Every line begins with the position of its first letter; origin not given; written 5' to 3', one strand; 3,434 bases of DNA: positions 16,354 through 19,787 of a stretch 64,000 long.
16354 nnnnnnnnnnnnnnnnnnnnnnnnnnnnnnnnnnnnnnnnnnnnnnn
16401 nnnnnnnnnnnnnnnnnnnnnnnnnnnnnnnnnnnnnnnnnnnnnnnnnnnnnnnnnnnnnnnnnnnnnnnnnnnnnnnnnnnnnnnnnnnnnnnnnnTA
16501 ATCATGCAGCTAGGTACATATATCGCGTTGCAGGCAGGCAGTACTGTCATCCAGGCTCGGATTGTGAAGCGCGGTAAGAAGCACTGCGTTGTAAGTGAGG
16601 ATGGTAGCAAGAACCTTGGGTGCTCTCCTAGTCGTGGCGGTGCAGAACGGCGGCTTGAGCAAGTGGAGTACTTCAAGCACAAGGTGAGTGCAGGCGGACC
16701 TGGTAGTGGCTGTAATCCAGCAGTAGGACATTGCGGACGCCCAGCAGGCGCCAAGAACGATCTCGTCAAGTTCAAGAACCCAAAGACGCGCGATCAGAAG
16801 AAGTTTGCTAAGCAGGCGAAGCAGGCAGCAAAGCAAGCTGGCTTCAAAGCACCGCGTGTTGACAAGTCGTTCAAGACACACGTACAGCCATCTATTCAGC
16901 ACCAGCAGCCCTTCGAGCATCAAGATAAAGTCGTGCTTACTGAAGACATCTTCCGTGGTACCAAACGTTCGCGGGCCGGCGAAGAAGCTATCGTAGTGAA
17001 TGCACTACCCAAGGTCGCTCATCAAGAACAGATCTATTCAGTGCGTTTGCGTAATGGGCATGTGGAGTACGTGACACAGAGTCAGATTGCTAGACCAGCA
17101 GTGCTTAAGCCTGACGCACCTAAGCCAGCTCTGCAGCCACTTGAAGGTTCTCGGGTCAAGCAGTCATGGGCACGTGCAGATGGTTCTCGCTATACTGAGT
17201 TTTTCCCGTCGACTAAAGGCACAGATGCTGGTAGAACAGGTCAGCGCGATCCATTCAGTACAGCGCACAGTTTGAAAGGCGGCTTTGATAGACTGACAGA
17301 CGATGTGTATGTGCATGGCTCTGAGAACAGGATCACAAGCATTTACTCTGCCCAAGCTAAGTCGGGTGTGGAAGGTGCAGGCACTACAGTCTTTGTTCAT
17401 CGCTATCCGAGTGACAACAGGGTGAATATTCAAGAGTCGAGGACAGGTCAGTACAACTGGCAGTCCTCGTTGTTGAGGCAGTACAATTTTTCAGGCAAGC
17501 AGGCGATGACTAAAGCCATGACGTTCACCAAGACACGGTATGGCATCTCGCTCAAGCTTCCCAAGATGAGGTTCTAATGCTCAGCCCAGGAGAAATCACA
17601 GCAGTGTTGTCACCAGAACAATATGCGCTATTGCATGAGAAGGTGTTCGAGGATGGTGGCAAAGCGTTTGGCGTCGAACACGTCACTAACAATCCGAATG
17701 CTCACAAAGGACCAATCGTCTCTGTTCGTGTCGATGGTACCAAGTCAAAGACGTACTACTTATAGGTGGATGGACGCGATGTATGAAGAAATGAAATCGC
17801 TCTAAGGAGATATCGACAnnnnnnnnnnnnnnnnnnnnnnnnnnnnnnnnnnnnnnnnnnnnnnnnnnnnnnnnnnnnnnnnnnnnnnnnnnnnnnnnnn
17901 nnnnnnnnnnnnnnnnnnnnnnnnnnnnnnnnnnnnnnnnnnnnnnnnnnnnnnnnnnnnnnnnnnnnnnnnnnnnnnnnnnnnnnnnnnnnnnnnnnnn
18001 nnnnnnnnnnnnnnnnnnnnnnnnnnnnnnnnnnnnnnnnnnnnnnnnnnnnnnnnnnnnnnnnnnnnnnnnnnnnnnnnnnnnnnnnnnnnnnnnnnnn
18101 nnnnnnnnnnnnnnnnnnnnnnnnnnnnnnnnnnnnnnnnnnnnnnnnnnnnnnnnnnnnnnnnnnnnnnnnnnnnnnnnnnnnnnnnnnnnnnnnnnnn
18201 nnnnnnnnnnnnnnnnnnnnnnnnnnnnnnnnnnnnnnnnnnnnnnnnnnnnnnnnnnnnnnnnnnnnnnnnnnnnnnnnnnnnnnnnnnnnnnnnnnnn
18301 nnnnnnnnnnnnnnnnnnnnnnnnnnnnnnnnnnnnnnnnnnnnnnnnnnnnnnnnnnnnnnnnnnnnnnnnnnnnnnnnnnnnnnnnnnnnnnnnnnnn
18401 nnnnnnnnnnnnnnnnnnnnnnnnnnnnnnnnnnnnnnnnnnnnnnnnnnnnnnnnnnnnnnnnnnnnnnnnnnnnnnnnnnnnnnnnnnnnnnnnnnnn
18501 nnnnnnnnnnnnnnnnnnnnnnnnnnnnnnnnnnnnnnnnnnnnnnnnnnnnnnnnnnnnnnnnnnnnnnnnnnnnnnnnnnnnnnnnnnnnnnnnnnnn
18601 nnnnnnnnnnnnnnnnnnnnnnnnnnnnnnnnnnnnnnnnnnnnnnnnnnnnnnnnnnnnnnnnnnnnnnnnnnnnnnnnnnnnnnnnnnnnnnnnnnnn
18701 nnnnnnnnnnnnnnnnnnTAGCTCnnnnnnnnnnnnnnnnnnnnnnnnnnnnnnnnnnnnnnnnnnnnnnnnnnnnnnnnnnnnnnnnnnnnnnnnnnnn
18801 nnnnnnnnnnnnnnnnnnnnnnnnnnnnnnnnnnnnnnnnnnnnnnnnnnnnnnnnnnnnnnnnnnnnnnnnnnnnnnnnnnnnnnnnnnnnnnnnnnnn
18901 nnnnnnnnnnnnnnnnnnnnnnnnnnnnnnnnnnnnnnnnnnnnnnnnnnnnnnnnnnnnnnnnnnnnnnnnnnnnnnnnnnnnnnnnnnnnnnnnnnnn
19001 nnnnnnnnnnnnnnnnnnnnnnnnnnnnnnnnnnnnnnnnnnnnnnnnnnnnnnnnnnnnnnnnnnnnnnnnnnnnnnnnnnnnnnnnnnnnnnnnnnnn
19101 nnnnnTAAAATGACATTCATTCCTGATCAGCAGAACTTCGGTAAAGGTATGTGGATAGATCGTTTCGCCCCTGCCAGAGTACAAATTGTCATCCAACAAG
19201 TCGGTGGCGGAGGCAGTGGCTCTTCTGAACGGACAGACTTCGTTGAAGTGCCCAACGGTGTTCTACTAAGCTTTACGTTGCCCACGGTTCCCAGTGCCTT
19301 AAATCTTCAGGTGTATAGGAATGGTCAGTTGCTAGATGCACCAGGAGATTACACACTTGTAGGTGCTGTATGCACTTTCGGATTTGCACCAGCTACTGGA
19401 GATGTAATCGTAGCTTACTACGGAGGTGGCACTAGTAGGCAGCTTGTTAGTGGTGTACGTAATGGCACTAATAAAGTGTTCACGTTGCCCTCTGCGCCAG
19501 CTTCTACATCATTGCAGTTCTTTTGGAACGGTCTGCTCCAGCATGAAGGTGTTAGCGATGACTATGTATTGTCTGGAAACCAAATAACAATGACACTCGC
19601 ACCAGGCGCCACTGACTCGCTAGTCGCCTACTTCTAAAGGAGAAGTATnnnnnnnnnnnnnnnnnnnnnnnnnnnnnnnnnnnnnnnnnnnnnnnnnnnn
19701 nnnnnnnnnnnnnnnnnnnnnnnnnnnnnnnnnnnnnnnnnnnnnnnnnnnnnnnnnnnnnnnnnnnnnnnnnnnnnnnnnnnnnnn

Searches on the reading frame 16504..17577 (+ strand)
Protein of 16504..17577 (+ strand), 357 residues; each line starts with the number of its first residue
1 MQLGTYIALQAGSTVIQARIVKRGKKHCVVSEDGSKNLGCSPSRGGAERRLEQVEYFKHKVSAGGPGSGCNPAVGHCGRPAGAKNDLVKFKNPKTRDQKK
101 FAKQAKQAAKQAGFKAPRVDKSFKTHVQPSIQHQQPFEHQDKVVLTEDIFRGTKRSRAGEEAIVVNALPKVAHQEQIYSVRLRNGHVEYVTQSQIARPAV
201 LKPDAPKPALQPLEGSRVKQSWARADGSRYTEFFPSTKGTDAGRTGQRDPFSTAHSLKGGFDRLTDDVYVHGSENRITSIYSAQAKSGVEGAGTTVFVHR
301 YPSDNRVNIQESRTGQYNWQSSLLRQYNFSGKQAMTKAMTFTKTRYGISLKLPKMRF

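Call 10: search_protein_families(library=phrogs, proteins=[window:16504-17577:+], max_evalue=0.01)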
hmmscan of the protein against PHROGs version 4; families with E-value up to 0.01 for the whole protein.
window:16504-17577:+ (357 aa): 1 family
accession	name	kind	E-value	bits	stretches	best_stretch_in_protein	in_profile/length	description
phrog_3684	-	unknown function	0.0023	18.9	1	13-63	140-190/262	-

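Call 33: search_protein_families(library=pfam, proteins=[window:16504-17577:+], max_evalue=0.01)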
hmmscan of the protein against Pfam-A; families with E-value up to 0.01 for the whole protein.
window:16504-17577:+ (357 aa): 0 families

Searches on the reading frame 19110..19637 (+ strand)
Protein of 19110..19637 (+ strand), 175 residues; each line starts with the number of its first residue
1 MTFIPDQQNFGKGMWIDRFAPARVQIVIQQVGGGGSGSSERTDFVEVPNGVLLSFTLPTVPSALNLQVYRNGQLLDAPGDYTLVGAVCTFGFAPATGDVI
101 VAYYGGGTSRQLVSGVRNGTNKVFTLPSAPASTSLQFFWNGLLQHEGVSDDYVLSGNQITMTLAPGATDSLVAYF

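Call 10: search_protein_families(library=phrogs, proteins=[window:19110-19637:+], max_evalue=0.01)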
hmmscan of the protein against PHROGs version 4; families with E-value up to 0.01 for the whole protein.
window:19110-19637:+ (175 aa): 2 families
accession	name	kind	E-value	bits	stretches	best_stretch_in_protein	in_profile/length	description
phrog_18673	-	tail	0.0005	20.3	0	49-103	23-86/373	tail fiber protein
phrog_2710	-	tail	0.0048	16.3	0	66-146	211-300/781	tail fiber protein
